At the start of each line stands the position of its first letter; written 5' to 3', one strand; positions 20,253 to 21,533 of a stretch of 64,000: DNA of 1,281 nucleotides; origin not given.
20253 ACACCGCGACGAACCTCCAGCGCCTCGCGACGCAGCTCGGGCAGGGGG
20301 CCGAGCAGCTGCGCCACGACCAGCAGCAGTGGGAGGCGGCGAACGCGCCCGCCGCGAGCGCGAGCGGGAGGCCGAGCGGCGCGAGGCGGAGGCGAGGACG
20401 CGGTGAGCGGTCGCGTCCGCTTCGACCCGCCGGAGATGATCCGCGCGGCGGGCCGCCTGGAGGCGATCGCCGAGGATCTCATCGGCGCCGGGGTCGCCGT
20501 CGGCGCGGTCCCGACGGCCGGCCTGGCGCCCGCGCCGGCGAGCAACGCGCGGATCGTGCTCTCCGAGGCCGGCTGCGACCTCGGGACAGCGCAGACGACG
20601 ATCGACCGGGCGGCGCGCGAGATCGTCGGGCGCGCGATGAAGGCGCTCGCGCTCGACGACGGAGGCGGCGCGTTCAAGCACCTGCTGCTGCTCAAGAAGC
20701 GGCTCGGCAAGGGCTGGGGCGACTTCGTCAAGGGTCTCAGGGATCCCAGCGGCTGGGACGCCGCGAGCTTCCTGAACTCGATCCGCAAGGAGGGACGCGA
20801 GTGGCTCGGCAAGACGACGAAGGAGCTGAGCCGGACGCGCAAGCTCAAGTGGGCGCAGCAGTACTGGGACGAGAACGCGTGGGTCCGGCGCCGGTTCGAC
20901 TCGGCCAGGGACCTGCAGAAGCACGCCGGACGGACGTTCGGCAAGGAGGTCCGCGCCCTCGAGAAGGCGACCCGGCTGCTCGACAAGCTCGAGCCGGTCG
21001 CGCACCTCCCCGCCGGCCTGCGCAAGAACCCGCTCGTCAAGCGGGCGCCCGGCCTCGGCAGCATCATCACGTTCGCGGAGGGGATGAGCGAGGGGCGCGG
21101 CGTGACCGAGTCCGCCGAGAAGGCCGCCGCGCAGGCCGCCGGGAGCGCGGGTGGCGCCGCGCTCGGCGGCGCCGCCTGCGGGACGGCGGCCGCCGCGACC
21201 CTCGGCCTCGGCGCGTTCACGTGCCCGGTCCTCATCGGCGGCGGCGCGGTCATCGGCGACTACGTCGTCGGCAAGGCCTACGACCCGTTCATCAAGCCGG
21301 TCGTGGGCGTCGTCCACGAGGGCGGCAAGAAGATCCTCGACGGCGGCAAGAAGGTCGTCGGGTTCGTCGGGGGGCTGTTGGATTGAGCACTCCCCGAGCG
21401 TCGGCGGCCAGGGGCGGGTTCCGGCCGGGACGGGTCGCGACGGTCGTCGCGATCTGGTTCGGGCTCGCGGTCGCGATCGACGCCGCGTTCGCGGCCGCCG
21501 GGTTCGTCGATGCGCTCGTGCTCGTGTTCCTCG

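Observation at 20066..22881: Five-gene, translationally coupled module resembling a secreted glycine-zipper toxin with immunity and chaperone partners, but no secretion machinery nearby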

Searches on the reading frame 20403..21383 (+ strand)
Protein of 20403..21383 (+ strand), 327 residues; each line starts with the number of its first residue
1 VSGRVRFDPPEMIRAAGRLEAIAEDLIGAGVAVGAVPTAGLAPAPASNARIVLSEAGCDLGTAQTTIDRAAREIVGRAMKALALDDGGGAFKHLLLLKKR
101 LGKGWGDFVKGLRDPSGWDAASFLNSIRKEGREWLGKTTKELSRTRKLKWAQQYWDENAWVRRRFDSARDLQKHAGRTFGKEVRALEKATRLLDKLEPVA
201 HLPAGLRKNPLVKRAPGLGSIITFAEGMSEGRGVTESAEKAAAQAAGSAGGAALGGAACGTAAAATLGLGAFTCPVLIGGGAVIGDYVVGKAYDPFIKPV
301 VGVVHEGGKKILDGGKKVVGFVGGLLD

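Call 8: search_protein_families(library=pfam, max_evalue=1, proteins=[window:20403-21383:+])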
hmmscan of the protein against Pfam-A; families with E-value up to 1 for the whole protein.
window:20403-21383:+ (327 aa): 0 families

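Call 9: search_protein_families(library=ncbifam, max_evalue=1, proteins=[window:20403-21383:+])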
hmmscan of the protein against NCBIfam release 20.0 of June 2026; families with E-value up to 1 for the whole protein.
window:20403-21383:+ (327 aa): 0 families

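Call 10: find_encoding_contigs(protein=window:20403-21383:+, flank=10000, max_places=6)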
Protein window:20403-21383:+ (327 aa): no gene with exactly this product is on record in the collection.

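Call 11: find_homologous_proteins(query=window:20403-21383:+)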
Query window:20403-21383:+ (327 aa): 6 proteins with E <= 0.001 among 8000 candidates.
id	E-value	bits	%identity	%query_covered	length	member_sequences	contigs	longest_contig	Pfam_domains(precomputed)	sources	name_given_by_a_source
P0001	1.9e-208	709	100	100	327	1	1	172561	-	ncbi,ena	-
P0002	1.3e-146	506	75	100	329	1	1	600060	-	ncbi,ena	-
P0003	5.9e-115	402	62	100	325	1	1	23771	-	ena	-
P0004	5.4e-101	356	55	100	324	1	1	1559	-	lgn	-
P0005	3.0e-82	295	48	98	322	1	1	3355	-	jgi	jgi:hypothetical protein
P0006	4.9e-32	130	32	98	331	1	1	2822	-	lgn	-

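Call 12: find_encoding_contigs(protein=P0001, flank=10000, max_places=3)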
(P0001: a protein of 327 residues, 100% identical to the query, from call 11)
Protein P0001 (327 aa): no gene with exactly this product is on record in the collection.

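Call 13: find_encoding_contigs(protein=P0002, flank=10000, max_places=3)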
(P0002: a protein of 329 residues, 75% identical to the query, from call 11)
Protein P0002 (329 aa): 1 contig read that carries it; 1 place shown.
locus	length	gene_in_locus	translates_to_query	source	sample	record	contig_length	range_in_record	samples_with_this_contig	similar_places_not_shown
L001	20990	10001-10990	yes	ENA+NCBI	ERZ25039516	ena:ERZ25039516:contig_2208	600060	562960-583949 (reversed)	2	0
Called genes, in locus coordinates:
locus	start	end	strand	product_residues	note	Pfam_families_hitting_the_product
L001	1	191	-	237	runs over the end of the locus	PF21948:LplA-B_cat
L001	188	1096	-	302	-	PF00126:HTH_1, PF03466:LysR_substrate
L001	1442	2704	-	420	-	PF00364:Biotin_lipoyl, PF25997:BSH_YhbJ (weak), PF02817:E3_binding, PF00198:2-oxoacid_dh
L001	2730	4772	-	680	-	PF00676:E1_dh, PF13292:DXP_synthase_N (weak), PF02779:Transket_pyr, PF02780:Transketolase_C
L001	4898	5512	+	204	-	-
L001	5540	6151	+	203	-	-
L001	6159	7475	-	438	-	PF00364:Biotin_lipoyl, PF02817:E3_binding, PF00198:2-oxoacid_dh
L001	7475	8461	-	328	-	PF02779:Transket_pyr, PF02780:Transketolase_C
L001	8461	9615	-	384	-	PF00676:E1_dh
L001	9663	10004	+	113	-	-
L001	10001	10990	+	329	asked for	-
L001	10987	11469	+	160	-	-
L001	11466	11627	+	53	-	-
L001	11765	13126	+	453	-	PF01266:DAO (weak), PF01593:Amino_oxidase, PF12831:FAD_oxidored (weak), PF13450:NAD_binding_8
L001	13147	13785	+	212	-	PF01810:LysE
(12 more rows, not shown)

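Call 14: find_encoding_contigs(protein=P0003, flank=10000, max_places=3)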
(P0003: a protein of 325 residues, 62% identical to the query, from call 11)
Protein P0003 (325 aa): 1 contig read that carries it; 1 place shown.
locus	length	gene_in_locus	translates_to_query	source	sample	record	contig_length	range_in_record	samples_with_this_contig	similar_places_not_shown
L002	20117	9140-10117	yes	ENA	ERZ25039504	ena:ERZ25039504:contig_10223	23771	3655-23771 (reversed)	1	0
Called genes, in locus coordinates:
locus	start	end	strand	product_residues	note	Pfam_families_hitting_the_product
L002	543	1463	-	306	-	PF00198:2-oxoacid_dh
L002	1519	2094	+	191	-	-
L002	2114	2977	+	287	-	-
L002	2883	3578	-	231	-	PF00676:E1_dh, PF13292:DXP_synthase_N (weak)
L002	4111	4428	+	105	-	-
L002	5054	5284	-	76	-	PF00198:2-oxoacid_dh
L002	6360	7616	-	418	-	PF02779:Transket_pyr, PF02780:Transketolase_C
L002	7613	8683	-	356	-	PF00676:E1_dh, PF02775:TPP_enzyme_C (faint)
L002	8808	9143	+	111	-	-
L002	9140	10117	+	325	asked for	-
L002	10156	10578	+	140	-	-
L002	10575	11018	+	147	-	-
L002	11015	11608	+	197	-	-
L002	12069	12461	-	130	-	-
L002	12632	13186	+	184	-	PF01593:Amino_oxidase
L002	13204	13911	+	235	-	PF01810:LysE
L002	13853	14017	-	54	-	-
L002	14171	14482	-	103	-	-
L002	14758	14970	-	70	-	PF02852:Pyr_redox_dim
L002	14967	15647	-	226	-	-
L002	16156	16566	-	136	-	-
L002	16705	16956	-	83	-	PF02581:TMP-TENI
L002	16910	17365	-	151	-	PF02581:TMP-TENI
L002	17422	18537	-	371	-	-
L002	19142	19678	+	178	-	PF05690:ThiG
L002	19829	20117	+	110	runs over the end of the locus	-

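Call 16: find_related_loci(query=A1, collection=genome_contigs, flank=10000)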
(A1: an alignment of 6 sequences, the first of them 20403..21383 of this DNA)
Query A1 (327 aa) in genome_contigs; peptide patterns used: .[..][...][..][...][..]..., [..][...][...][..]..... (x = any residue, [..] = any of these).
62 stretches matched a pattern; 1 encode a relative of the query (tblastn E <= 1e-3); 1 distinct loci.
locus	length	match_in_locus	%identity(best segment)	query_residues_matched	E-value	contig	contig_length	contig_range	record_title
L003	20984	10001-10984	75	1-326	5e-134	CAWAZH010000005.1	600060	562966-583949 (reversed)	MAG: uncultured Actinomycetes bacterium isolate MFD04212.bin.1.195 genome assembly, contig: contig_2208, whole genome sh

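Call 17: find_encoding_contigs(protein=P0005, flank=10000, max_places=3)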
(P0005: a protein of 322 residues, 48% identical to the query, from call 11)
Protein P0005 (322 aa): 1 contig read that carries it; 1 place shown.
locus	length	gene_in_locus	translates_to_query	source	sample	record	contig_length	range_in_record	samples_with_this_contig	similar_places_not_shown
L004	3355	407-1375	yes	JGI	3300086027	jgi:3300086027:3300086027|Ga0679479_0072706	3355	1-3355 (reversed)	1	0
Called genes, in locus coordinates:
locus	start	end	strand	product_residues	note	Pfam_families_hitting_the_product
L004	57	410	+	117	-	-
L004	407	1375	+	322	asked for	-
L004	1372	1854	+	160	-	-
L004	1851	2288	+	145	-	-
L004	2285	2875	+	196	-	-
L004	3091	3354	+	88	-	?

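Call 18: find_encoding_contigs(protein=P0006, flank=10000, max_places=3)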
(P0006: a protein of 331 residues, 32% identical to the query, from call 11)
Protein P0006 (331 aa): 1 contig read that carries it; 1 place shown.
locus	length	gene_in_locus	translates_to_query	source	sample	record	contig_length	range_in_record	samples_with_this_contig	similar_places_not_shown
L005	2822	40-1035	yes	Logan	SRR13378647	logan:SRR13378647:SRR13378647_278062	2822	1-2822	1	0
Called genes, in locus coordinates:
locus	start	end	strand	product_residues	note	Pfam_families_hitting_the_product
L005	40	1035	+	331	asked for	-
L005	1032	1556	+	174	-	-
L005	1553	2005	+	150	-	-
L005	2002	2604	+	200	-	-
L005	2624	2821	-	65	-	?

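Call 19: find_encoding_contigs(protein=P0004, flank=10000, max_places=3)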
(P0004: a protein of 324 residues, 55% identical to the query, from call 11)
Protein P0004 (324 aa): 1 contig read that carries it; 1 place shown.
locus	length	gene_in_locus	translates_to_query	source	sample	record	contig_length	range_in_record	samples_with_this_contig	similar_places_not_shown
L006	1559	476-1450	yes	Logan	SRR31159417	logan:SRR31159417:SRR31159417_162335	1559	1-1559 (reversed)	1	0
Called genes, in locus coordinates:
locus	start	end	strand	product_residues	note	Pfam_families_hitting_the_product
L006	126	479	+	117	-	-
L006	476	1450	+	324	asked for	-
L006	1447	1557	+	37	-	?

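Call 27: search_solved_structures(query=A1, max_evalue=10)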
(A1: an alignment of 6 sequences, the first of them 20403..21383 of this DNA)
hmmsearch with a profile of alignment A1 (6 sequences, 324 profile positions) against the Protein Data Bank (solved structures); distinct sequences matched with E-value up to 10: 3.
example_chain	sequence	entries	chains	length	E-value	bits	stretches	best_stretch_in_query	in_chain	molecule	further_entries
8esq_h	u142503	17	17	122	0.75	12.4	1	101-210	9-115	60S ribosomal protein L35 | Large ribosomal subunit protein uL29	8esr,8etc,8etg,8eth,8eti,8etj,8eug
4rwt_C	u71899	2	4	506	1.6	11.3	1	189-221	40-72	Leiomodin-2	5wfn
7usw_A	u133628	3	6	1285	3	10.5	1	110-179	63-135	Transmembrane channel-like protein 1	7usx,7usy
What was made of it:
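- Closest known: Tse5. Different: No sequence match of the ORF2 family profile to any PDB chain (call 27).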

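Call 46: search_protein_representatives(alignment_id=A1)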
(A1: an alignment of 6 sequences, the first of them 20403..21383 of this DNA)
Query: 6 sequences, 324 profile positions. Proteins with E-value up to 0.001 (for the whole library): 90; up to 1e-10: 24; up to 1e-30: 12. The best 90 are listed.
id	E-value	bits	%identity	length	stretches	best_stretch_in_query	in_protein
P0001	1.3e-157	540.8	-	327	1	1-324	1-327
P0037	2.1e-118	411.9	-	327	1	1-322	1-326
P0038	2.0e-91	323.2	-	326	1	1-318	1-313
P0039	4.5e-72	259.7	-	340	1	1-308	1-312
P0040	8.5e-63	229.2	-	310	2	208-321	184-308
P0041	6.5e-54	200.0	-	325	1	1-314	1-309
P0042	8.4e-50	186.5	-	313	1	1-312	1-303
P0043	6.7e-48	180.2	-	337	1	8-299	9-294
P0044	9.8e-39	150.1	-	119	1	210-321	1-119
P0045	2.2e-35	139.1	-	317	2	100-319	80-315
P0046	1.7e-34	136.2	-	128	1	1-114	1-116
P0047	4.0e-31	125.1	-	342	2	123-298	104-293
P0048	1.5e-29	119.9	-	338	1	1-301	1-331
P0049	1.6e-28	116.6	-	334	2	123-319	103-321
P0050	2.0e-20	90.0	-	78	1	204-273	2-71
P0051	1.5e-17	80.5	-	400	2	222-298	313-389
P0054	8.4e-14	68.2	-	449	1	166-293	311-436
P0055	4.3e-13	65.9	-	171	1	225-298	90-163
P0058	4.9e-11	59.1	-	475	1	213-299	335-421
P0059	8.3e-11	58.3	-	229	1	179-298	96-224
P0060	1.4e-10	57.6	-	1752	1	210-299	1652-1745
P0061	8.4e-10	55.0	-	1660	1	215-294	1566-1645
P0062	1.2e-09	54.5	-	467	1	227-306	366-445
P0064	4.4e-09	52.7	-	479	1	208-300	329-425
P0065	5.4e-09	52.4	-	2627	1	210-295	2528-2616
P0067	2.9e-08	50.0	-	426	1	233-302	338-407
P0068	3.8e-08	49.6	-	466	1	210-301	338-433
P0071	6.1e-08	48.9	-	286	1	217-295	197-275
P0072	6.1e-08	48.9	-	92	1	219-295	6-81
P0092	9.1e-06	41.8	-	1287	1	206-299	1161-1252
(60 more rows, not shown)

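Call 49: search_protein_families(library=pfam, proteins=[P0051, P0054, P0058, P0060, P0061, P0062, P0064, P0092, P0067, P0071], max_evalue=0.01)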
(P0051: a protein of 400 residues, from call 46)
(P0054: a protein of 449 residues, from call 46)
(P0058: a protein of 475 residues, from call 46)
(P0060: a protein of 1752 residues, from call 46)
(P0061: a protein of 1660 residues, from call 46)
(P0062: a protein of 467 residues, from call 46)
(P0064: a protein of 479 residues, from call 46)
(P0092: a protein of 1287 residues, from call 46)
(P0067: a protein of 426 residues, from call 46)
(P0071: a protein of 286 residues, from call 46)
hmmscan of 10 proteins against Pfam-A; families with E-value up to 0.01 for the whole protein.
P0051 (400 aa): 0 families

P0054 (449 aa): 2 families
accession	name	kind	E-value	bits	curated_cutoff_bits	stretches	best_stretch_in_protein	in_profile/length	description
PF21725.3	T7SS_signal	-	8e-05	23.1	27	1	14-218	70-238/241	Putative T7SS secretion signal domain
PF06013.18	WXG100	-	0.00015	22.4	27.3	1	16-94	5-84/86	Proteins of 100 residues with WXG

P0058 (475 aa): 0 families

P0060 (1752 aa): 2 families
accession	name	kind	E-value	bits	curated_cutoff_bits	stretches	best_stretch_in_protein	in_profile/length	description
PF05593.20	RHS_repeat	-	6.1e-115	374.3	22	17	908-945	1-38/38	RHS Repeat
PF20148.4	DUF6531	-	4.2e-17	62.7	24.1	1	374-449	2-74/74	Domain of unknown function (DUF6531)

P0061 (1660 aa): 4 families
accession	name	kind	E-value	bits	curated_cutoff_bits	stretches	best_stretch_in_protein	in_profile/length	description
PF05593.20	RHS_repeat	-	8.4e-77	252.8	22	13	598-634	1-37/38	RHS Repeat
PF20148.4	DUF6531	-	4e-17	62.7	24.1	1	297-371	1-74/74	Domain of unknown function (DUF6531)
PF15283.12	DUF4595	-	0.00054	20.4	34.2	0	829-926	30-130/202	Domain of unknown function (DUF4595) with porin-like fold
PF10584.14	Proteasome_A_N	-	0.0035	17.4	27.7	0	698-707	10-19/23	Proteasome subunit A N-terminal signature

P0062 (467 aa): 1 family
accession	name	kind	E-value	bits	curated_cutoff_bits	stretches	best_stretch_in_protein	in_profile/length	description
PF05593.20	RHS_repeat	-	0.00045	21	22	0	107-136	1-36/38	RHS Repeat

P0064 (479 aa): 2 families
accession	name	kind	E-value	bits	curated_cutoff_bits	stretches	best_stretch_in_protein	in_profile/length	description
PF21725.3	T7SS_signal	-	8.1e-06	26.3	27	1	13-184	71-229/241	Putative T7SS secretion signal domain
PF25547.1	WXG100_2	-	0.0092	16.4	27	1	11-96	24-112/150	WXG100 like domain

P0092 (1287 aa): 3 families
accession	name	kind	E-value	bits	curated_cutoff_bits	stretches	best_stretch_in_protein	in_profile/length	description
PF05593.20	RHS_repeat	-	1.6e-134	436.7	22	15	325-361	1-37/38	RHS Repeat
PF25023.1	TEN_YD-shell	-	9.4e-09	34.3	50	1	406-518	42-145/909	Teneurin YD-shell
PF03527.20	RHS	-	0.0049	17.1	27.9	0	197-215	4-22/38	RHS protein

P0067 (426 aa): 1 family
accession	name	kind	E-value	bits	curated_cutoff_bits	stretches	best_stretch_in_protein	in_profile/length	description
PF05593.20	RHS_repeat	-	4.6e-08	33.7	22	1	1-34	1-34/38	RHS Repeat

P0071 (286 aa): 0 families

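Call 63: predict_structure(alignment_id=A8)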
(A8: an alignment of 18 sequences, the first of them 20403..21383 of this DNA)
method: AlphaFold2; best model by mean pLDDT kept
length: 327 residues; sequences in the alignment: 18
mean_pLDDT: 54.7   pTM: 0.32
mean pLDDT of the five models: 54.7, 53.2, 52.8, 52.7, 50.9
residues with pLDDT >= 90: 12; 70-90: 87; 50-70: 77; < 50: 151
segments of 3 or more residues with pLDDT < 50: 1-4, 86-90, 102-123, 211-327
pLDDT, mean of each block of 10 residues (from residue 1): 58 68 68 78 82 77 70 68 53 53 46 38 52 73 86 87 87 81 70 55 51 40 38 35 36 30 28 30 29 32 33 33 33
secondary structure, 60 per line:
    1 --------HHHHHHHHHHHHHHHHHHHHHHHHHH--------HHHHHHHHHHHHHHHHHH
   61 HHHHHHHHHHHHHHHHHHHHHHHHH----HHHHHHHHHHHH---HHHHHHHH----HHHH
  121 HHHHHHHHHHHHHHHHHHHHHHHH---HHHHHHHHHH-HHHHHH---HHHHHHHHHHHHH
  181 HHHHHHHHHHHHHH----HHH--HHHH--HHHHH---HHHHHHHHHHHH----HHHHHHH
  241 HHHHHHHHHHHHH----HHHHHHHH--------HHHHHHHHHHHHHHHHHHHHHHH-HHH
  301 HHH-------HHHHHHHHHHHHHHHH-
elements in order: H9-34 H43-85 H90-101 H105-112 H117-144 H148-157 H159-164 H168-194 H204-207 H210-214 H218-229 H234-253 H258-265 H274-296 H298-303 H311-326

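Call 66: fold_search(model_id=the predicted structure, library=pdb)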
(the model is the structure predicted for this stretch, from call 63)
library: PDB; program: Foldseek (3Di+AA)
matches with E <= 10: 70; with E <= 0.001: 0
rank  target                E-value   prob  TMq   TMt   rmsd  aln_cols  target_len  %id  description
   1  6tz5_AA               1.3e+00  0.51  0.22  0.40  28.9       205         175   12  CryoEM reconstruction of membrane-bound ESCRT-III filament composed of CHMP1B+IST1 (left-handed) (released 2020-04-08)
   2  6tz4_02               1.4e+00  0.41  0.21  0.38  29.5       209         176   12  CryoEM reconstruction of membrane-bound ESCRT-III filament composed of CHMP1B+IST1 (right-handed) (released 2020-04-08)
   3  6uuj_H                1.5e+00  0.23  0.14  0.24   9.0        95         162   15  Structure of PE5-PPE4-EspG3 complex from the type VII (ESX-3) secretion system, space group P212121 (released 2020-01-29)
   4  4mrn_B                2.0e+00  0.11  0.19  0.12  21.1       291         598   15  Structure of a bacterial Atm1-family ABC transporter (released 2014-03-19)
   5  6uuj_E                2.2e+00  0.15  0.16  0.26  18.2       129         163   16  Structure of PE5-PPE4-EspG3 complex from the type VII (ESX-3) secretion system, space group P212121 (released 2020-01-29)
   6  6uuj_B                2.3e+00  0.15  0.16  0.26  18.3       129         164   16  Structure of PE5-PPE4-EspG3 complex from the type VII (ESX-3) secretion system, space group P212121 (released 2020-01-29)
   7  6e8g_AA               2.4e+00  0.35  0.22  0.40  28.1       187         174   12  CryoEM reconstruction of IST1-CHMP1B copolymer filament bound to ssDNA at 2.9 Angstrom resolution (released 2018-08-15)
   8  6uuj_K                2.4e+00  0.14  0.16  0.26  18.3       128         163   16  Structure of PE5-PPE4-EspG3 complex from the type VII (ESX-3) secretion system, space group P212121 (released 2020-01-29)
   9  4w4k_C                2.5e+00  0.93  0.19  0.74   2.8        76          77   14  Crystal structure of a PE25-PPE41 heterodimer from a type VII secretion system of M. tuberculosis (released 2014-10-01)
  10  3zbh_H                2.5e+00  0.89  0.23  0.71   4.3        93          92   10  Geobacillus thermodenitrificans EsxA crystal form I (released 2012-11-21)
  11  6pam_E                2.6e+00  0.06  0.15  0.11  21.1       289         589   17  Structure of a bacterial Atm1-family ABC transporter with MgADP bound (released 2020-06-24)
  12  5n5e_D                2.8e+00  0.51  0.17  0.51   8.8       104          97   10  Crystal structure of encapsulated ferritin domain from Pyrococcus furiosus PFC_05175 (released 2018-01-24)
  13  7qho_J                2.9e+00  0.23  0.16  0.37   8.0        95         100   12  Cytochrome bcc-aa3 supercomplex (respiratory supercomplex III2/IV2) from Corynebacterium glutamicum (as isolated) (released 2022-05-18)
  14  4w4l_A                3.2e+00  0.80  0.19  0.65   3.3        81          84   20  Crystal structure of EspG5 in complex with PE25 and PPE41 from the ESX-5 type VII secretion system of M. tuberculosis (released 2014-10-01)
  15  5n5e_A                3.2e+00  0.44  0.17  0.50   8.7       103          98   11  Crystal structure of encapsulated ferritin domain from Pyrococcus furiosus PFC_05175 (released 2018-01-24)
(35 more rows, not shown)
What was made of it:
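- The ORF2 model is poor (pLDDT 54.7; toxin domain below 40) and its fold search gave nothing below E = 1 (calls 63, 66).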
